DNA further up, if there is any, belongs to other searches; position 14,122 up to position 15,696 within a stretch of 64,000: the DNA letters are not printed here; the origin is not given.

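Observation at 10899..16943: Translationally coupled five-gene cassette: GT-C, WecE-type aminotransferase, GT2, ATP-grasp ligase and DASS-type permease; a possible novel envelope amino-sugar decoration pathway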

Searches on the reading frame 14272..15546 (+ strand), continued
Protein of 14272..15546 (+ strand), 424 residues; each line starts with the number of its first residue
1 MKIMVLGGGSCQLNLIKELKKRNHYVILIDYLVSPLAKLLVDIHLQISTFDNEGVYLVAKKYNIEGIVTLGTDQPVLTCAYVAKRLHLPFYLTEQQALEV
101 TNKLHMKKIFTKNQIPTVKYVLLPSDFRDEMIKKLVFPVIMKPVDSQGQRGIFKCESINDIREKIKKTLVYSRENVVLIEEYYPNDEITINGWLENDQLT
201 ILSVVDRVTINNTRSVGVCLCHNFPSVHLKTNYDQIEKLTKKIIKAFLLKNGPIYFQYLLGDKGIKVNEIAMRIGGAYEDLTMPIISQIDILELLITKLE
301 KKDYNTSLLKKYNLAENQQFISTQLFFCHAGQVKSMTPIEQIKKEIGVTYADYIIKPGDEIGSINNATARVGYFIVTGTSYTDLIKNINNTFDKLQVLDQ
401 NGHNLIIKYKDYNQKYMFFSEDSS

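Call 25: search_protein_families(library=ncbifam, proteins=[L083:6336-7343:+, L083:7367-8119:+, L083:11247-12245:+, L084:11337-12386:+], max_evalue=0.00001)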
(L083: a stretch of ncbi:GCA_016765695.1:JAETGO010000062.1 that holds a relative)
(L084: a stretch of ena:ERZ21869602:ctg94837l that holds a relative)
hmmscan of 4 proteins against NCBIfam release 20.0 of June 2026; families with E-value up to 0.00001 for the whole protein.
L083:6336-7343:+ (335 aa): 22 families
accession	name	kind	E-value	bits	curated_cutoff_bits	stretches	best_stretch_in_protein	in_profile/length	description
TIGR01181.1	dTDP_gluc_dehyt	equivalog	3e-127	424.1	365.1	1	3-330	1-314/321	dTDP-glucose 4,6-dehydratase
NF007490.0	PRK10084.1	subfamily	1.7e-97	326.7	649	1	4-330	3-337/361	dTDP-glucose 4,6-dehydratase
NF007582.0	PRK10217.1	equivalog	1.5e-95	320.3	698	1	1-329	1-333/355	dTDP-glucose 4,6-dehydratase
TIGR04180.1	EDH_00030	hypoth_equivalog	1.9e-43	148.6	475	1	5-266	2-257/297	NAD-dependent 4,6-dehydratase LegB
TIGR01179.1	galE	equivalog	5e-35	120.9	262.3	1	5-327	3-325/332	UDP-glucose 4-epimerase GalE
TIGR02622.1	CDP_4_6_dhtase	equivalog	5.2e-26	91.6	278.45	1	2-328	5-331/352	CDP-glucose 4,6-dehydratase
TIGR02197.1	heptose_epim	equivalog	1.8e-23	83.2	274.6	1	5-328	2-314/316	ADP-glyceromanno-heptose 6-epimerase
NF011728.1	PRK15181.1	equivalog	2.5e-19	69.5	760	1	2-330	16-340/348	Vi polysaccharide biosynthesis UDP-N-acetylglucosaminuronic acid C-4 epimerase TviC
NF007956.0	PRK10675.1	subfamily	2.8e-17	62.9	394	1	3-326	2-328/338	UDP-glucose 4-epimerase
TIGR01472.1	gmd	equivalog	1.1e-16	61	415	1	59-281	56-286/342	GDP-mannose 4,6-dehydratase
TIGR01214.1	rmlD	equivalog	3.1e-14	52.8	224.05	1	5-214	3-178/285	dTDP-4-dehydrorhamnose reductase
TIGR03466.1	HpnA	hypoth_equivalog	4.2e-14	52.2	367.65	1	3-249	2-231/327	hopanoid-associated sugar epimerase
NF047922.1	GDPFucSynFcl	equivalog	1.4e-11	44.4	500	1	64-330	37-304/308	GDP-L-fucose synthase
TIGR03589.1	PseB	equivalog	2.6e-11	43.1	407.75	1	3-135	6-129/324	UDP-N-acetylglucosamine 4,6-dehydratase (inverting)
NF043036.1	ErythonDh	equivalog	3.4e-11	42.9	325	1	4-169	3-163/321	D-erythronate dehydrogenase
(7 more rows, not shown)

L083:7367-8119:+ (250 aa): 26 families (the best 25 are shown)
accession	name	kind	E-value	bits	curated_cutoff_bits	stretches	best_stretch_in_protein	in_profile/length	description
TIGR01207.1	rmlA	equivalog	1.6e-67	227.6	360.65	1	2-238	1-241/286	glucose-1-phosphate thymidylyltransferase RfbA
TIGR01208.1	rmlA_long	equivalog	4.6e-63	213.2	320.25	1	2-246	1-247/353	glucose-1-phosphate thymidylyltransferase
NF012024.0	PRK15480.1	equivalog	6e-54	183.1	588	1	2-237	5-244/292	glucose-1-phosphate thymidylyltransferase RfbA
TIGR03992.1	Arch_glmU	subfamily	1.9e-44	152.1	292.1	1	1-237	1-232/393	bifunctional sugar-1-phosphate nucleotidylyltransferase/acetyltransferase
NF041313.1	UDPGP_AglF_Halo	equivalog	2.5e-35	122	400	1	1-225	1-226/234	UTP--glucose-1-phosphate uridylyltransferase AglF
NF041173.1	Sug_nt_acttase_Thmprot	equivalog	1.4e-28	99.9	600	1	1-241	1-235/405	bifunctional sugar-1-phosphate nucleotidylyltransferase/acetyltransferase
TIGR01099.1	galU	equivalog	1.2e-22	80.8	326.8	2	73-226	94-258/261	UTP--glucose-1-phosphate uridylyltransferase GalU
NF045761.1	NAMPUrTaseMurU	equivalog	8.3e-20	71.6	250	1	1-227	1-221/226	N-acetylmuramate alpha-1-phosphate uridylyltransferase MurU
NF052502.1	man1P_GTase_Rv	exception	3.7e-19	68.8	440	1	3-226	3-223/352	mannose-1-phosphate guanylyltransferase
NF003670.0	PRK05293.1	equivalog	2.6e-16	59.5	470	1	3-238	7-263/382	glucose-1-phosphate adenylyltransferase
TIGR02091.1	glgC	equivalog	5.1e-14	52.1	424.9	1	3-53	3-54/364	glucose-1-phosphate adenylyltransferase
NF002772.0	PRK02862.1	equivalog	1e-12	47.6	537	1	3-54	6-58/429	glucose-1-phosphate adenylyltransferase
NF010934.1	PRK14354.1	equivalog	2.1e-11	43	450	1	3-207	2-207/447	bifunctional UDP-N-acetylglucosamine diphosphorylase/glucosamine-1-phosphate N-acetyltransferase GlmU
NF049965.1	GlMnHpPGnyltfHddC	equivalog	1e-10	41.7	300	1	1-183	1-176/221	D-glycero-D-manno-heptose 1-phosphate guanosyltransferase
TIGR01173.1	glmU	equivalog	1.1e-10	40.9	366.85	1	3-206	3-206/452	bifunctional UDP-N-acetylglucosamine diphosphorylase/glucosamine-1-phosphate N-acetyltransferase GlmU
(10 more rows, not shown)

L083:11247-12245:+ (332 aa): 3 families
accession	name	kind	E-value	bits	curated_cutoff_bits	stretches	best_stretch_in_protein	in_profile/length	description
TIGR01728.1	SsuA_fam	subfamily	7.6e-27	94.3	163.5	1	42-296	1-251/290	aliphatic sulfonate ABC transporter substrate-binding protein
NF008588.0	PRK11553.1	subfamily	3.9e-10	39.2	299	1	18-287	6-267/319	aliphatic sulfonate ABC transporter substrate-binding protein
NF040735.1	SBP_SaoX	equivalog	4.9e-09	35.7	300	1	80-286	38-244/330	ABC transporter substrate-binding subunit SaoX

L084:11337-12386:+ (349 aa): 20 families
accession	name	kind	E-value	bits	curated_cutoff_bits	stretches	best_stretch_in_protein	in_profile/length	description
TIGR01181.1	dTDP_gluc_dehyt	equivalog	4.5e-137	456.4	365.1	1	3-334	1-321/321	dTDP-glucose 4,6-dehydratase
NF007490.0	PRK10084.1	subfamily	2.1e-115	385.6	649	1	3-343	2-353/361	dTDP-glucose 4,6-dehydratase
NF007582.0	PRK10217.1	equivalog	6.5e-113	377.4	698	1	1-340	1-347/355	dTDP-glucose 4,6-dehydratase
TIGR04180.1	EDH_00030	hypoth_equivalog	1.6e-43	148.9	475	1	5-311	2-296/297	NAD-dependent 4,6-dehydratase LegB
TIGR01179.1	galE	equivalog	9.4e-34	116.7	262.3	1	4-325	2-326/332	UDP-glucose 4-epimerase GalE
TIGR02622.1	CDP_4_6_dhtase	equivalog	2.6e-30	105.8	278.45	1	3-329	6-335/352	CDP-glucose 4,6-dehydratase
TIGR01472.1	gmd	equivalog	5.7e-24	85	415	1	5-315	4-329/342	GDP-mannose 4,6-dehydratase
NF011728.1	PRK15181.1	equivalog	2e-22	79.7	760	1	3-328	17-341/348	Vi polysaccharide biosynthesis UDP-N-acetylglucosaminuronic acid C-4 epimerase TviC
NF007956.0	PRK10675.1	subfamily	5.8e-20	71.7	394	1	3-325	2-330/338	UDP-glucose 4-epimerase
TIGR02197.1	heptose_epim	equivalog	2.3e-18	66.4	274.6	1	5-286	2-271/316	ADP-glyceromanno-heptose 6-epimerase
NF008872.0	PRK11908.1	equivalog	2.7e-13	49.7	294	1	1-334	1-345/349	bifunctional UDP-4-keto-pentose/UDP-xylose synthase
TIGR03466.1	HpnA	hypoth_equivalog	6.1e-13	48.3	367.65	1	3-266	2-240/327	hopanoid-associated sugar epimerase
TIGR01214.1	rmlD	equivalog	1.2e-12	47.5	224.05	1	4-287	2-244/285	dTDP-4-dehydrorhamnose reductase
NF043036.1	ErythonDh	equivalog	4.4e-12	45.8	325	1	3-173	2-163/321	D-erythronate dehydrogenase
NF047922.1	GDPFucSynFcl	equivalog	1.1e-10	41.5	500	1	178-329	159-306/308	GDP-L-fucose synthase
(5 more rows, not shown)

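Call 26: search_solved_structures(query=A1, max_evalue=0.001, show_alignments=2)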
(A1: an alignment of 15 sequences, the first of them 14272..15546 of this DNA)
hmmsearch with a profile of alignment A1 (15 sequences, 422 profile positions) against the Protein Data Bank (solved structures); distinct sequences matched with E-value up to 0.001: 22.
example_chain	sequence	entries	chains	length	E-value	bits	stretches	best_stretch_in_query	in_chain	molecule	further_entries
4dim_A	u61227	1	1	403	2.9e-27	98.5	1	2-398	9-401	Phosphoribosylglycinamide synthetase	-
4wd3_A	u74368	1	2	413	6.3e-14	54.5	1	56-392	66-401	L-amino acid ligase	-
3ax6_A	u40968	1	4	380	1.9e-08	36.5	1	2-273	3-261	Phosphoribosylaminoimidazole carboxylase, ATPase subunit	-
3vot_A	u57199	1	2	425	2.1e-08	36.3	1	63-401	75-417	L-amino acid ligase, BL00235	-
2yw2_A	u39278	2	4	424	1.7e-07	33.3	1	1-314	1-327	Phosphoribosylamine--glycine ligase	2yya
5d8d_A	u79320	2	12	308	1.7e-06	30.1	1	102-191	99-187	D-alanine--D-alanine ligase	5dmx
2ip4_A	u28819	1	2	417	2.5e-06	29.5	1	1-302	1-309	Phosphoribosylamine--glycine ligase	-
2xcl_A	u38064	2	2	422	2.6e-06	29.4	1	1-306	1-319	PHOSPHORIBOSYLAMINE--GLYCINE LIGASE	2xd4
1kj8_A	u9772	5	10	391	2.9e-06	29.3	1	2-163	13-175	phosphoribosylglycinamide formyltransferase 2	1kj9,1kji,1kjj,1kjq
1eyz_A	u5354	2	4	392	2.9e-06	29.3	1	2-163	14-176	PHOSPHORIBOSYLGLYCINAMIDE FORMYLTRANSFERASE 2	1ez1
8fff_A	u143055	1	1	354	1.4e-05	27.1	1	96-190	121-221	D-alanine--D-alanine ligase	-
2i80_A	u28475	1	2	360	1.4e-05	27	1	96-190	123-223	D-alanine-D-alanine ligase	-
2i87_A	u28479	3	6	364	1.5e-05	27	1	96-190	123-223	D-alanine-D-alanine ligase | D-alanine--D-alanine ligase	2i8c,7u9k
3n8d_A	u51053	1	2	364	1.5e-05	27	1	96-190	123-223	D-alanine--D-alanine ligase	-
4dlk_A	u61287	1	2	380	8.9e-05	24.4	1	5-150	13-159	Phosphoribosylaminoimidazole carboxylase, ATPase subunit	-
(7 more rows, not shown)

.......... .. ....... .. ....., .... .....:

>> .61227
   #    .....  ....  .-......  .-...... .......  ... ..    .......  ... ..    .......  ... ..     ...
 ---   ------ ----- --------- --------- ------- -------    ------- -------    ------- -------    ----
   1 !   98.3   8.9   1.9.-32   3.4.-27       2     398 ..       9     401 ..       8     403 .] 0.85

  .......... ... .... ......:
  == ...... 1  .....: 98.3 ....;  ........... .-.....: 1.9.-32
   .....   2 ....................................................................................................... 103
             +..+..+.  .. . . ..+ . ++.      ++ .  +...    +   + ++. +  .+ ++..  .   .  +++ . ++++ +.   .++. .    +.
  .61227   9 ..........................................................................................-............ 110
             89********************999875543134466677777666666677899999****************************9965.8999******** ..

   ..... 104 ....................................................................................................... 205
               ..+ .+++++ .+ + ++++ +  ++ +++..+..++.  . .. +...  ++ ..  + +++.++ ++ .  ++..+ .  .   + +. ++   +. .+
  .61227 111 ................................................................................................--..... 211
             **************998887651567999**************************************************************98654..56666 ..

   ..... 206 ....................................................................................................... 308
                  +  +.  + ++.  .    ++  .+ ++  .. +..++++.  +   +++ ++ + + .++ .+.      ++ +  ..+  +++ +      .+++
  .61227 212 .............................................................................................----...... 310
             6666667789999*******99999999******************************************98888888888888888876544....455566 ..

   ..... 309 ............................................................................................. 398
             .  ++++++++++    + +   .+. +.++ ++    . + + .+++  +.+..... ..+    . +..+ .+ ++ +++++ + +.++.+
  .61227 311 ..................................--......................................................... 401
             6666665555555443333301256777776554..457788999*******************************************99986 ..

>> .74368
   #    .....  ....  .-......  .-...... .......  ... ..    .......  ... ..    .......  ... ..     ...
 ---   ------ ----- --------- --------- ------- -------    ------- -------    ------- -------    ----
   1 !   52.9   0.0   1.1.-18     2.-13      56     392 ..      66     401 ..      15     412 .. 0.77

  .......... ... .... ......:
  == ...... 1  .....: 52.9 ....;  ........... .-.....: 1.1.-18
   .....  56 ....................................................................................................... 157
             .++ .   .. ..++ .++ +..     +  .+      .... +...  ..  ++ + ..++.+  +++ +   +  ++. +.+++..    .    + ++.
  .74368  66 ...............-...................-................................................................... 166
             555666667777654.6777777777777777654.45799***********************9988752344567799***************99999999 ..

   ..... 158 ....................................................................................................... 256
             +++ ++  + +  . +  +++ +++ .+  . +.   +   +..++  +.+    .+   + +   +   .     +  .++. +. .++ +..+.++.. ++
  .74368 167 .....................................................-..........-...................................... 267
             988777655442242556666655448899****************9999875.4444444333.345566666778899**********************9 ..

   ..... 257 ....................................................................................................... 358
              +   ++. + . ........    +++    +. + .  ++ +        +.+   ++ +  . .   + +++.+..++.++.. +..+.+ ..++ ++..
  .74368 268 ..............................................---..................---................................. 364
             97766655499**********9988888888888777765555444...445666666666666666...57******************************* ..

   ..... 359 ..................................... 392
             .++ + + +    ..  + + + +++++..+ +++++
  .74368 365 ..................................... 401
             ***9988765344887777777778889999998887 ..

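Call 47: predict_structure(alignment_id=A3)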
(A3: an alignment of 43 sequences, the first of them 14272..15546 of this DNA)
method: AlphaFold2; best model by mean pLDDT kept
length: 424 residues; sequences in the alignment: 43
mean_pLDDT: 93.1   pTM: 0.91
mean pLDDT of the five models: 93.1, 92.8, 92.7, 92.6, 92.3
residues with pLDDT >= 90: 358; 70-90: 56; 50-70: 8; < 50: 2
segments of 3 or more residues with pLDDT < 50: none
pLDDT, mean of each block of 10 residues (from residue 1): 95 94 98 93 96 97 97 87 97 96 96 97 95 93 86 93 94 94 95 95 94 71 95 96 98 96 95 91 95 93 85 94 95 97 97 95 85 96 96 97 95 83 53
secondary structure, 60 per line:
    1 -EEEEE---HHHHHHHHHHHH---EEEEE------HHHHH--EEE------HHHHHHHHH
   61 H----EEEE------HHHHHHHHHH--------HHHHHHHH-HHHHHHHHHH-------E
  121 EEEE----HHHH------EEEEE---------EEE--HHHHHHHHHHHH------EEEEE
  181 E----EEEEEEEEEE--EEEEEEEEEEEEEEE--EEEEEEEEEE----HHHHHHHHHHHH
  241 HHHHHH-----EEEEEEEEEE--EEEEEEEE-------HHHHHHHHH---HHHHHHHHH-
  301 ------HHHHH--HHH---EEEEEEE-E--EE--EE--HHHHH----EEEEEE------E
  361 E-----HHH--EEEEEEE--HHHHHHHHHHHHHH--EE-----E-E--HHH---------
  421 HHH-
elements in order: E2-6 H10-21 E25-29 H36-40 E43-45 H52-61 E66-69 H76-85 H94-101 H103-112 E120-124 H129-132 E139-143 E153-155 H158-169 E176-181 E186-195 E198-212 E215-224 H229-246 E252-261 E264-271 H279-287 H291-299 H307-311 E320-326 H339-343 E348-353 E372-378 H381-394

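Call 51: fold_search(model_id=the predicted structure, library=pdb)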
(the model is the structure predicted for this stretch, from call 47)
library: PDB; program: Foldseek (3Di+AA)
matches with E <= 10: 1924; with E <= 0.001: 539
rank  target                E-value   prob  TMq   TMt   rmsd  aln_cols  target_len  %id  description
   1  4dim                  1.2e-29  1.00  0.73  0.78   5.1       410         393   16  Crystal structure of phosphoribosylglycinamide synthetase from Anaerococcus prevotii (released 2012-02-29)
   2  3vot_B                2.4e-25  1.00  0.76  0.81   3.7       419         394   16  Crystal structure of L-amino acid ligase from Bacillus licheniformis (released 2012-11-07)
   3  3vot_A                1.3e-24  1.00  0.76  0.78   4.0       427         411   16  Crystal structure of L-amino acid ligase from Bacillus licheniformis (released 2012-11-07)
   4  3vmm                  2.2e-24  1.00  0.72  0.65   5.0       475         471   13  Crystal structure of BacD, an L-amino acid dipeptide ligase from Bacillus subtilis (released 2012-04-11)
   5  3wnz                  4.4e-24  1.00  0.72  0.66   5.4       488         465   14  Crystal structure of Bacillus subtilis YwfE, an L-amino acid ligase, with bound ADP-Mg-Pi (released 2014-05-14)
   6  4wd3_A                6.7e-24  1.00  0.69  0.75   5.0       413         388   18  Crystal structure of an L-amino acid ligase RizA (released 2015-09-09)
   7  3ax6_A                2.4e-23  1.00  0.66  0.77   4.8       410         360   16  Crystal structure of N5-carboxyaminoimidazole ribonucleotide synthetase from Thermotoga maritima (released 2012-04-25)
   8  9yx2_T                2.7e-23  1.00  0.71  0.64   4.8       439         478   15  Structure of the long chain acyl-CoA carboxylase complex from Mycobacterium smegmatis with ATP, bicarbonate, and propi (released 2025-11-26)
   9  3wo1                  4.9e-23  1.00  0.71  0.65   5.1       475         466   14  Crystal structure of Trp332Ala mutant YwfE, an L-amino acid ligase, with bound ADP-Mg-Ala (released 2014-05-14)
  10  9eb8_A                8.5e-23  1.00  0.71  0.65   4.5       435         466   15  Crystal Structure of Biotin Carboxylase from Ankistrodesmus in Complex with ADP (released 2025-11-19)
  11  3ax6_D                9.0e-23  1.00  0.66  0.76   4.9       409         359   17  Crystal structure of N5-carboxyaminoimidazole ribonucleotide synthetase from Thermotoga maritima (released 2012-04-25)
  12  3ax6_C                9.6e-23  1.00  0.66  0.76   5.1       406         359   17  Crystal structure of N5-carboxyaminoimidazole ribonucleotide synthetase from Thermotoga maritima (released 2012-04-25)
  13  9yx2_B                9.6e-23  1.00  0.70  0.62   4.9       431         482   16  Structure of the long chain acyl-CoA carboxylase complex from Mycobacterium smegmatis with ATP, bicarbonate, and propi (released 2025-11-26)
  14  9yx2_A                1.5e-22  1.00  0.69  0.51   5.0       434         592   15  Structure of the long chain acyl-CoA carboxylase complex from Mycobacterium smegmatis with ATP, bicarbonate, and propi (released 2025-11-26)
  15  3g8c_A                1.7e-22  1.00  0.66  0.64   5.3       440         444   15  Crystal Structure of Biotin Carboxylase in Complex with Biotin, Bicarbonate, ADP and Mg Ion (released 2009-03-03)
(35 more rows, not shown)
